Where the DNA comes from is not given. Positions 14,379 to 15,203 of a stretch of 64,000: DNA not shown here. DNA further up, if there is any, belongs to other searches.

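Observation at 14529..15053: GatB with a ~175-aa YbaK/ProX-like aminoacyl-tRNA editing domain inserted between its CSC and CPxCLG motifs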

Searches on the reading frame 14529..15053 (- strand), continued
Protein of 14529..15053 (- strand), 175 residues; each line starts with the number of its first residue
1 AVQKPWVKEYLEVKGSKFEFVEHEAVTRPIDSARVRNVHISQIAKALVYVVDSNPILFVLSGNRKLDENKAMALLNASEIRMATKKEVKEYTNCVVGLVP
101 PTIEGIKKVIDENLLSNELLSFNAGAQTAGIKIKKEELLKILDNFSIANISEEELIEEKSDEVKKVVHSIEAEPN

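Call 55: search_protein_families(library=pfam, proteins=[P0130, P0129, P0154, P0167, P0173, P0204, P0216, P0229, P0241, P0261], max_evalue=0.001)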
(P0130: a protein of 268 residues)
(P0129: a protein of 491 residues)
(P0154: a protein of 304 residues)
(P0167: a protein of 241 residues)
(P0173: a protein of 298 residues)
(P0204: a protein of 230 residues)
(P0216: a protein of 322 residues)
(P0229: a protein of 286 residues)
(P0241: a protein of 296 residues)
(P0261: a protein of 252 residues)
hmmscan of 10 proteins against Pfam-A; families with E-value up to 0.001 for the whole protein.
P0130 (268 aa): 2 families
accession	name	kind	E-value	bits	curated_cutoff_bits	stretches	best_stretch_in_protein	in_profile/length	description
PF00152.25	tRNA-synt_2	-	4.3e-31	108.6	25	1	1-83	226-308/308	tRNA synthetases class II (D, K and N)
PF04073.20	tRNA_edit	-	3.5e-27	95.4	25.5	1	141-255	4-120/123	Aminoacyl-tRNA editing domain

P0129 (491 aa): 1 family
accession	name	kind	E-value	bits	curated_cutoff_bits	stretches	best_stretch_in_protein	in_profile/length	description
PF04073.20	tRNA_edit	-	1.8e-61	206.1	25.5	3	172-297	1-122/123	Aminoacyl-tRNA editing domain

P0154 (304 aa): 2 families
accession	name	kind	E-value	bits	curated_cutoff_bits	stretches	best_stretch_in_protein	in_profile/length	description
PF04073.20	tRNA_edit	-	1.9e-18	67.1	25.5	1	21-131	2-121/123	Aminoacyl-tRNA editing domain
PF02637.23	GatB_Yqey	-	2.3e-15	57.2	27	1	208-302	56-148/148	GatB domain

P0167 (241 aa): 2 families
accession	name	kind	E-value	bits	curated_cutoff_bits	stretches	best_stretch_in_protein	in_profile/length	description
PF04073.20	tRNA_edit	-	1.1e-29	103.4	25.5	1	108-226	1-121/123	Aminoacyl-tRNA editing domain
PF00152.25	tRNA-synt_2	-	1.8e-15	57.2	25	1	3-55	255-307/308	tRNA synthetases class II (D, K and N)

P0173 (298 aa): 2 families
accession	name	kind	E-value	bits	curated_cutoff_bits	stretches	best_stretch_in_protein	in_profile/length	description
PF03652.20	RuvX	-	4.6e-26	92.2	29.2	1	163-294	2-133/134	Holliday junction resolvase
PF04073.20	tRNA_edit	-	7.2e-22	78.2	25.5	1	22-138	1-117/123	Aminoacyl-tRNA editing domain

P0204 (230 aa): 2 families
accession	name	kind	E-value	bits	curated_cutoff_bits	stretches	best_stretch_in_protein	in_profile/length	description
PF04073.20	tRNA_edit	-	7.7e-27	94.3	25.5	1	98-219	1-123/123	Aminoacyl-tRNA editing domain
PF00152.25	tRNA-synt_2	-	1.7e-10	41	25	1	1-41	267-307/308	tRNA synthetases class II (D, K and N)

P0216 (322 aa): 3 families
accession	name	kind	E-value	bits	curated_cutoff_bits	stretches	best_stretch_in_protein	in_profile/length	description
PF04073.20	tRNA_edit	-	1.1e-25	90.6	25.5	1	25-149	1-122/123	Aminoacyl-tRNA editing domain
PF08534.16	Redoxin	-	8.4e-09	35.8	26.6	1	161-303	4-133/148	Redoxin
PF00578.27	AhpC-TSA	-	9.1e-06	26.1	26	1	215-300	40-122/124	AhpC/TSA family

P0229 (286 aa): 2 families
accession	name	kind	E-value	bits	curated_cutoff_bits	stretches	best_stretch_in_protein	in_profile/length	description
PF03235.19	GmrSD_N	-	9.4e-27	94.9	33.2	1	9-150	2-113/199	GmrSD restriction endonuclease, N-terminal domain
PF04073.20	tRNA_edit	-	2.8e-26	92.5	25.5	1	156-274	1-121/123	Aminoacyl-tRNA editing domain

P0241 (296 aa): 2 families
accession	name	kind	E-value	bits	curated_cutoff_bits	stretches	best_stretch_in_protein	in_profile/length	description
PF00152.25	tRNA-synt_2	-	9.8e-30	104.1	25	1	14-105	216-307/308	tRNA synthetases class II (D, K and N)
PF04073.20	tRNA_edit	-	9.8e-28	97.2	25.5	1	163-282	1-122/123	Aminoacyl-tRNA editing domain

P0261 (252 aa): 1 family
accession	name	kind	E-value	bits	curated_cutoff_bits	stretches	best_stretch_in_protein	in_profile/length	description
PF04073.20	tRNA_edit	-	1e-24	87.4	25.5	1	23-145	1-123/123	Aminoacyl-tRNA editing domain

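Call 58: search_protein_families(library=ncbifam, proteins=[P0128, P0131, P0140, P0125, P0154], max_evalue=1e-10)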
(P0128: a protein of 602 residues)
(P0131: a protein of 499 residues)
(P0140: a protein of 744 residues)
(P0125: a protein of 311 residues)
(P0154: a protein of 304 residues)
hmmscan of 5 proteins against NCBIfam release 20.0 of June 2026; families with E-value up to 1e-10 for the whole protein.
P0128 (602 aa): 16 families
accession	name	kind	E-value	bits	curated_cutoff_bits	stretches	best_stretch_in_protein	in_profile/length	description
NF003483.0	PRK05159.1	equivalog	1.7e-152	508.3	353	1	8-434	10-436/438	aspartate--tRNA(Asn) ligase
TIGR00458.1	aspS_nondisc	equivalog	9e-115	384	368.4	1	10-434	8-426/428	aspartate--tRNA(Asn) ligase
NF001750.0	PRK00476.1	equivalog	2.3e-73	247.5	443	2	11-260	15-270/590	aspartate--tRNA ligase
NF003037.0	PRK03932.1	equivalog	5e-73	246.6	414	1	9-435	11-450/451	asparagine--tRNA ligase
TIGR00457.1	asnS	equivalog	2.3e-71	241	342.6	1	5-435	7-454/455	asparagine--tRNA ligase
TIGR00459.1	aspS_bact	equivalog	7.1e-68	229.4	373.85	2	11-285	13-277/586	aspartate--tRNA ligase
NF005052.0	PRK06462.1-1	equivalog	1.2e-45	156.1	368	1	125-429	39-345/353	asparagine synthetase A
NF009460.0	PRK12820.1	equivalog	6.5e-45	153.5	1379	1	9-246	30-285/723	bifunctional aspartyl-tRNA synthetase/aspartyl/glutamyl-tRNA amidotransferase subunit C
NF005054.0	PRK06462.1-4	equivalog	6.5e-33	114.1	309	1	123-429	13-310/318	asparagine synthetase A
NF001756.1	PRK00484.1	subfamily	3.5e-31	108.4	468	1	12-429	49-484/488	lysine--tRNA ligase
TIGR00499.1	lysS_bact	equivalog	1.7e-28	99.5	427.6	1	13-300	52-335/496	lysine--tRNA ligase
NF002821.0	PRK02983.1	equivalog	7.8e-24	83.8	742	1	11-257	656-897/1102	bifunctional lysylphosphatidylglycerol synthetase/lysine--tRNA ligase LysX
NF009101.0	PRK12445.1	subfamily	3.6e-18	65.4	1026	1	130-288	179-335/505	lysine--tRNA ligase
TIGR00011.1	YbaK_EbsC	equivalog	8.3e-18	64.6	153.25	1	457-598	4-149/152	Cys-tRNA(Pro) deacylase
NF005055.0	PRK06462.1-5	equivalog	5.5e-13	48.7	389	1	184-433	88-337/341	asparagine synthetase A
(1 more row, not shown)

P0131 (499 aa): 13 families
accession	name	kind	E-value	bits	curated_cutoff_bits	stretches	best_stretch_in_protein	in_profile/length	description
NF003483.0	PRK05159.1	equivalog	7.3e-90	301.9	353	1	2-325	4-328/438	aspartate--tRNA(Asn) ligase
TIGR00458.1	aspS_nondisc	equivalog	7.8e-69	232.7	368.4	1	14-310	12-308/428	aspartate--tRNA(Asn) ligase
NF001750.0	PRK00476.1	equivalog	1.5e-57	195.2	443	1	9-257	13-268/590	aspartate--tRNA ligase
TIGR00459.1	aspS_bact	equivalog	6.8e-51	173.3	373.85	1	9-260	11-263/586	aspartate--tRNA ligase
NF003037.0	PRK03932.1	equivalog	3.9e-46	157.9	414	1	11-289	13-298/451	asparagine--tRNA ligase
TIGR00457.1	asnS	equivalog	5.2e-44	150.8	342.6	1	7-269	9-279/455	asparagine--tRNA ligase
NF009460.0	PRK12820.1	equivalog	1.9e-34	118.9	1379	1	9-237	30-278/723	bifunctional aspartyl-tRNA synthetase/aspartyl/glutamyl-tRNA amidotransferase subunit C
NF005052.0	PRK06462.1-1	equivalog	1.5e-19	70.2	368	1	115-297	30-217/353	asparagine synthetase A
NF001756.1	PRK00484.1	subfamily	1.5e-19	70.1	468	1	6-257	43-293/488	lysine--tRNA ligase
TIGR00499.1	lysS_bact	equivalog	5.9e-18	64.8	427.6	1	11-293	50-329/496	lysine--tRNA ligase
NF002821.0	PRK02983.1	equivalog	5.4e-15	54.5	742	1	5-244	650-889/1102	bifunctional lysylphosphatidylglycerol synthetase/lysine--tRNA ligase LysX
TIGR00011.1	YbaK_EbsC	equivalog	3.5e-14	52.8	153.25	1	355-494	7-150/152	Cys-tRNA(Pro) deacylase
NF009101.0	PRK12445.1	subfamily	7.8e-14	51.1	1026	1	19-251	70-302/505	lysine--tRNA ligase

P0140 (744 aa): 16 families
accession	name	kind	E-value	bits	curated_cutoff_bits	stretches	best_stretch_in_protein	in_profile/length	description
NF001750.0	PRK00476.1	equivalog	4.2e-245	814.6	443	1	1-585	3-587/590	aspartate--tRNA ligase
TIGR00459.1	aspS_bact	equivalog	4e-224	745.3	373.85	1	1-583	1-582/586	aspartate--tRNA ligase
NF009460.0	PRK12820.1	equivalog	2.3e-169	564.9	1379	1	6-582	25-615/723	bifunctional aspartyl-tRNA synthetase/aspartyl/glutamyl-tRNA amidotransferase subunit C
NF003483.0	PRK05159.1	equivalog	4.4e-71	240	353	2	2-267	3-262/438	aspartate--tRNA(Asn) ligase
TIGR00458.1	aspS_nondisc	equivalog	4.1e-68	230.3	368.4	2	15-269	11-259/428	aspartate--tRNA(Asn) ligase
NF003037.0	PRK03932.1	equivalog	4.9e-45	154.3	414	2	10-267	10-266/451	asparagine--tRNA ligase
NF001756.1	PRK00484.1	subfamily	1.1e-43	149.7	468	1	12-334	47-368/488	lysine--tRNA ligase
TIGR00457.1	asnS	equivalog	4.9e-42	144.3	342.6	1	12-277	12-277/455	asparagine--tRNA ligase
TIGR00499.1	lysS_bact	equivalog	2.4e-40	138.6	427.6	1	7-325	44-366/496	lysine--tRNA ligase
NF002821.0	PRK02983.1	equivalog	2e-34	118.8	742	1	2-262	645-898/1102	bifunctional lysylphosphatidylglycerol synthetase/lysine--tRNA ligase LysX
NF009101.0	PRK12445.1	subfamily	5e-26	91.3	1026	1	88-283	130-335/505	lysine--tRNA ligase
TIGR00462.1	genX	equivalog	6.5e-22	78.4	286.9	1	144-360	3-212/304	EF-P lysine aminoacylase EpmA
NF005052.0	PRK06462.1-1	equivalog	4.4e-20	72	368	1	123-265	28-175/353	asparagine synthetase A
TIGR00011.1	YbaK_EbsC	equivalog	1.8e-19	70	153.25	1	600-741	5-150/152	Cys-tRNA(Pro) deacylase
NF005054.0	PRK06462.1-4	equivalog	7.4e-17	61.4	309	0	128-304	11-211/318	asparagine synthetase A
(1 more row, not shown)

P0125 (311 aa): 6 families
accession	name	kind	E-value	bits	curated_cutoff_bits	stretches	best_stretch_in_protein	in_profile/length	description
NF004012.0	PRK05477.1-2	equivalog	2.8e-16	59.4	338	1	147-308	300-479/481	Asp-tRNA(Asn)/Glu-tRNA(Gln) amidotransferase subunit GatB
NF004014.0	PRK05477.1-4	equivalog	3e-16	59.2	414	1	148-303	297-470/475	Asp-tRNA(Asn)/Glu-tRNA(Gln) amidotransferase subunit GatB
TIGR00133.1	gatB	equivalog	3e-14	52.4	314.8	1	149-307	304-480/481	Asp-tRNA(Asn)/Glu-tRNA(Gln) amidotransferase subunit GatB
NF011291.0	PRK14703.1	equivalog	1.7e-11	43.1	681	1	157-307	604-767/769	glutamine--tRNA ligase/YqeY domain fusion protein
NF004011.1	PRK05477.1-1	equivalog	3.2e-11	42.6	680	0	153-303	301-469/475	Asp-tRNA(Asn)/Glu-tRNA(Gln) amidotransferase subunit GatB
NF004015.0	PRK05477.1-5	equivalog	3.2e-11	42.5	628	0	149-304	311-483/488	Asp-tRNA(Asn)/Glu-tRNA(Gln) amidotransferase subunit GatB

P0154 (304 aa): 5 families
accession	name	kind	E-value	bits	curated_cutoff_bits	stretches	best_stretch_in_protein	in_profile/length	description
NF004012.0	PRK05477.1-2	equivalog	9e-16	57.7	338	1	208-303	386-479/481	Asp-tRNA(Asn)/Glu-tRNA(Gln) amidotransferase subunit GatB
TIGR00133.1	gatB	equivalog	1.7e-12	46.7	314.8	1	210-300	390-478/481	Asp-tRNA(Asn)/Glu-tRNA(Gln) amidotransferase subunit GatB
NF004014.0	PRK05477.1-4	equivalog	1.3e-11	44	414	1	215-301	389-473/475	Asp-tRNA(Asn)/Glu-tRNA(Gln) amidotransferase subunit GatB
TIGR00011.1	YbaK_EbsC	equivalog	6.6e-11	42.2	153.25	0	3-137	3-147/152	Cys-tRNA(Pro) deacylase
NF004011.1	PRK05477.1-1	equivalog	7.7e-11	41.4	680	0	245-303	416-474/475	Asp-tRNA(Asn)/Glu-tRNA(Gln) amidotransferase subunit GatB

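Call 60: predict_structure(alignment_id=A1)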
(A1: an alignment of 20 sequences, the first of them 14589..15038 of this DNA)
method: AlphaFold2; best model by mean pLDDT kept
length: 150 residues; sequences in the alignment: 20
mean_pLDDT: 96.0   pTM: 0.90
mean pLDDT of the five models: 96.0, 95.7, 95.6, 95.6, 95.5
residues with pLDDT >= 90: 144; 70-90: 5; 50-70: 1; < 50: 0
segments of 3 or more residues with pLDDT < 50: none
pLDDT, mean of each block of 10 residues (from residue 1): 94 96 93 97 97 97 97 97 96 95 98 97 96 97 91
secondary structure, 60 per line:
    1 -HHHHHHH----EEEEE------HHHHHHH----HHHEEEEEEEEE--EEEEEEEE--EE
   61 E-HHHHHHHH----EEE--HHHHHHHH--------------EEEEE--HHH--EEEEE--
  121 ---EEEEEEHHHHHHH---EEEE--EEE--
elements in order: H2-8 E13-17 H24-30 E38-46 E49-56 E59-61 H63-70 E75-77 H80-87 E102-106 E114-118 E124-129 H130-136 E140-143 E146-148

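Call 65: fold_search(model_id=the predicted structure, library=pdb)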
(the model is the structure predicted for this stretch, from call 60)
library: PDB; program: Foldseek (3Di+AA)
matches with E <= 10: 151; with E <= 0.001: 37
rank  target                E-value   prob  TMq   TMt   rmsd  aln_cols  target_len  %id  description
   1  2z0k                  8.2e-14  1.00  0.88  0.85   1.8       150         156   31  Crystal structure of ProX-AlaSA complex from T. thermophilus (released 2007-11-13)
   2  2cx5_A                1.1e-13  1.00  0.89  0.85   1.7       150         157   31  Crystal structure of a putative trans-editing enzyme for prolyl tRNA synthetase (released 2005-12-28)
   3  3ri0_B                7.1e-13  1.00  0.88  0.85   1.7       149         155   26  Epitope backbone grafting by computational design for improved presentation of linear epitopes on scaffold proteins (released 2011-11-09)
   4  3rij_A                1.8e-12  1.00  0.88  0.85   1.7       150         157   29  Epitope backbone grafting by computational design for improved presentation of linear epitopes on scaffold proteins (released 2011-11-09)
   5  3ri0_A                2.5e-12  1.00  0.88  0.85   1.8       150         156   27  Epitope backbone grafting by computational design for improved presentation of linear epitopes on scaffold proteins (released 2011-11-09)
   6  1dbx_A                3.7e-12  1.00  0.87  0.86   2.1       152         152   20  Crystal structure of cysteinyl-tRNA(Pro) deacylase from H. influenzae (HI1434) (released 2000-06-14)
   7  1dbu                  6.1e-12  1.00  0.86  0.85   2.3       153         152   20  Crystal structure of cysteinyl-tRNA(Pro) deacylase protein from H. influenzae (HI1434) (released 2000-06-14)
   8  1wdv_A                6.5e-12  1.00  0.88  0.88   1.7       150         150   25  Crystal structure of hypothetical protein APE2540 (released 2004-11-18)
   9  3rij_B                4.1e-11  1.00  0.88  0.85   1.9       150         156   29  Epitope backbone grafting by computational design for improved presentation of linear epitopes on scaffold proteins (released 2011-11-09)
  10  2dxa                  8.7e-11  1.00  0.86  0.82   2.2       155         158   21  Crystal structure of trans editing enzyme ProX from E.coli (released 2007-02-25)
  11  1vki_B                2.0e-10  1.00  0.84  0.76   2.8       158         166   20  Crystal structure of a putative oligo-nucleotide binding protein (atu3699, agr_l_2275) from agrobacterium tumefaciens  (released 2004-06-08)
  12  3rij_C                2.3e-10  1.00  0.81  0.81   2.7       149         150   27  Epitope backbone grafting by computational design for improved presentation of linear epitopes on scaffold proteins (released 2011-11-09)
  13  1vki_A                2.9e-10  1.00  0.84  0.77   2.8       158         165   20  Crystal structure of a putative oligo-nucleotide binding protein (atu3699, agr_l_2275) from agrobacterium tumefaciens  (released 2004-06-08)
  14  2j3l_A                2.1e-09  1.00  0.78  0.22   2.1       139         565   15  Prolyl-tRNA synthetase from Enterococcus faecalis complexed with a prolyl-adenylate analogue ('5'-O-(N-(L-PROLYL)-SULF (released 2006-10-11)
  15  3op6_A                2.5e-09  1.00  0.78  0.80   3.1       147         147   20  Crystal structure of an oligo-nucleotide binding protein (lpg1207) from Legionella pneumophila subsp. pneumophila str. (released 2010-09-15)
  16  3op6_B                3.5e-09  1.00  0.72  0.76   3.4       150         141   19  Crystal structure of an oligo-nucleotide binding protein (lpg1207) from Legionella pneumophila subsp. pneumophila str. (released 2010-09-15)
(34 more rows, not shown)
